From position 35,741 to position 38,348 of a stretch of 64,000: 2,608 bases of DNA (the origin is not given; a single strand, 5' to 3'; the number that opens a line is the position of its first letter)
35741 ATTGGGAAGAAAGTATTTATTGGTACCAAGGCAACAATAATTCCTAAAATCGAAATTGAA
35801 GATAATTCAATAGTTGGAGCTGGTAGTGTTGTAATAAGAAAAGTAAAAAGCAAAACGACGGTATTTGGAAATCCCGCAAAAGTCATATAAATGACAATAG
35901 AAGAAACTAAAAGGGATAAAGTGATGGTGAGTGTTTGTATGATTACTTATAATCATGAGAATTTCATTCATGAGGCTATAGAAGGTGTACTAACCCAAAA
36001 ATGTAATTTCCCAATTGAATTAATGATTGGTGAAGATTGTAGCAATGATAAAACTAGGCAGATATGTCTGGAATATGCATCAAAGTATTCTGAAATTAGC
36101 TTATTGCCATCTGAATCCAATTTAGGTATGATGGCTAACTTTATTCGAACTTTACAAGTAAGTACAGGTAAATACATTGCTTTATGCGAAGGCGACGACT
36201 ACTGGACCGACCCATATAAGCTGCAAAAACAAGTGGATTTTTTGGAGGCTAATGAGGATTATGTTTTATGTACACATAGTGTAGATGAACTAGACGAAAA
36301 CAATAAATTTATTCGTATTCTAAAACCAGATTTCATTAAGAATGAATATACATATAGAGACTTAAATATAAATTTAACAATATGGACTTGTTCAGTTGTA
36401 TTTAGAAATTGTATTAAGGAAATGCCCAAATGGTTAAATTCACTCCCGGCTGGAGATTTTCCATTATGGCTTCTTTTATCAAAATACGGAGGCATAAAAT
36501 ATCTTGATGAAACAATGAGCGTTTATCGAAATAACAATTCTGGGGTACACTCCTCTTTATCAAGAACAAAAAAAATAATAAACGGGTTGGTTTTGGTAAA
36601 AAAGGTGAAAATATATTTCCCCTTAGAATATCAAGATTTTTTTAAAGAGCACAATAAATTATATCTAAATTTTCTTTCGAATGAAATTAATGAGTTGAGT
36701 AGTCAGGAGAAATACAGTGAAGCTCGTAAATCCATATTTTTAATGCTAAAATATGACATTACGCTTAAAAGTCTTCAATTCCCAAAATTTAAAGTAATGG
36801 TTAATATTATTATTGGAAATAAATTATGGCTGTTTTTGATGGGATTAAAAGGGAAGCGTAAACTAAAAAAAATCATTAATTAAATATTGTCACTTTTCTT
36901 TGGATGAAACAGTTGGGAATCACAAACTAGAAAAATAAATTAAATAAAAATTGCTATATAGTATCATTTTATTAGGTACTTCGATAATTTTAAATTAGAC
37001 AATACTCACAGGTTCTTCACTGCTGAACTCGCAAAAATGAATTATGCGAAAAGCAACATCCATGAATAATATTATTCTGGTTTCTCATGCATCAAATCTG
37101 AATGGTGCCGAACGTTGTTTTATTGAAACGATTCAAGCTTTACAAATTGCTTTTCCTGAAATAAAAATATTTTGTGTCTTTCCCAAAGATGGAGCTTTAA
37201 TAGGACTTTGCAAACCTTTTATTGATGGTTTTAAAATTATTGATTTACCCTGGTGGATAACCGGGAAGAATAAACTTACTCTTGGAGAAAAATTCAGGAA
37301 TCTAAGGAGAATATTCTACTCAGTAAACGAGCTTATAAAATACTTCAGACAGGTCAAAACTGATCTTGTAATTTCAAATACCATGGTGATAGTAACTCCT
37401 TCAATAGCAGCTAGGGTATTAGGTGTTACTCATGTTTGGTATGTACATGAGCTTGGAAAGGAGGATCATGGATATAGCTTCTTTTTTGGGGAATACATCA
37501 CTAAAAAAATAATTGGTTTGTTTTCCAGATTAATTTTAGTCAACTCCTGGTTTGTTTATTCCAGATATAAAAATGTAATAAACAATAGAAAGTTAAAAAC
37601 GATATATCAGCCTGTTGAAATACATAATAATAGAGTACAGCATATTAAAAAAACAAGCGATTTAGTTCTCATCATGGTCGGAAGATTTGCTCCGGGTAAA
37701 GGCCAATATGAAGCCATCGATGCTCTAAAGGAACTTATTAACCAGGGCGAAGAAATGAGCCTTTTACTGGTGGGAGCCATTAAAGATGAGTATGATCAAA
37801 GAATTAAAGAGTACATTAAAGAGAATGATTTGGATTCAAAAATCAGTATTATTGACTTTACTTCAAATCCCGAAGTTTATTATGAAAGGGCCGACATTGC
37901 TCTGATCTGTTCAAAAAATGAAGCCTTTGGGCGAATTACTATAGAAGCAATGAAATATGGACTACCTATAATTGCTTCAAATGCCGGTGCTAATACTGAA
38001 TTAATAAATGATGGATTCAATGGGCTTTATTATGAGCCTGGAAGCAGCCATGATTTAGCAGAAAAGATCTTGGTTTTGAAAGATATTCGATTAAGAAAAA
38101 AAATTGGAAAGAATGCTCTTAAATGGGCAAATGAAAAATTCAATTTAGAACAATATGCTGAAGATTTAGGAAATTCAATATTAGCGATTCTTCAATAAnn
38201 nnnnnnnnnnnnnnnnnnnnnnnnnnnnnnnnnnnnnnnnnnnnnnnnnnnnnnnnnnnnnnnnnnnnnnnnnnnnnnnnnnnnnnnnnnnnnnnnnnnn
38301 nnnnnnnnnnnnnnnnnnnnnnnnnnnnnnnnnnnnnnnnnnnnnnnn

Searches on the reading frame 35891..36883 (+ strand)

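Call 74: search_protein_families(library=pfam, proteins=[window:35891-36883:+], max_evalue=1e-8)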
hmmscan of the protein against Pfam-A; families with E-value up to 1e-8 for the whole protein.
window:35891-36883:+ (330 aa): 1 family
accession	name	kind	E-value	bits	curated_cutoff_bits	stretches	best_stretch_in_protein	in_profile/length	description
PF00535.33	Glycos_transf_2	-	1e-24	87.8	23.3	1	14-175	1-164/168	Glycosyl transferase family 2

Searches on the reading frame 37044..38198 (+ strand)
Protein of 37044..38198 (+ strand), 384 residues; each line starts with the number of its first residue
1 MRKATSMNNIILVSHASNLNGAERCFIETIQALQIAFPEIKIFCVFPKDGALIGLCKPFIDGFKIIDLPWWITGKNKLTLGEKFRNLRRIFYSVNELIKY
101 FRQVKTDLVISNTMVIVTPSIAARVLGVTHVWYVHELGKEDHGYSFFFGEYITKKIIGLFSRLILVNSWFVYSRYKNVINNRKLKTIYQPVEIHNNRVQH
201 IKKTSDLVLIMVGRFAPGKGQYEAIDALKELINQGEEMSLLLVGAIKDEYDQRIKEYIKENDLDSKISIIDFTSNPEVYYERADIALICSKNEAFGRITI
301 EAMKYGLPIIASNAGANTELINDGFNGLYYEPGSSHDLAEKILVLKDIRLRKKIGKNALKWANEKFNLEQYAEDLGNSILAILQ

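Call 74: search_protein_families(library=pfam, proteins=[window:37044-38198:+], max_evalue=1e-8)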
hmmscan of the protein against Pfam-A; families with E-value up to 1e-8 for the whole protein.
window:37044-38198:+ (384 aa): 3 families
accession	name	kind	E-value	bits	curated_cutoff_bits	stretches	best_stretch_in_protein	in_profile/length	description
PF00534.26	Glycos_transf_1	-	8.8e-33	113.7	26.4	1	195-361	4-172/172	Glycosyl transferases group 1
PF13692.12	Glyco_trans_1_4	-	2.6e-24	86.5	27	1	208-345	3-139/142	Glycosyl transferases group 1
PF20706.3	GT4-conflict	-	2.4e-11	43.7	26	1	196-320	187-319/385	Family 4 Glycosyltransferase in conflict systems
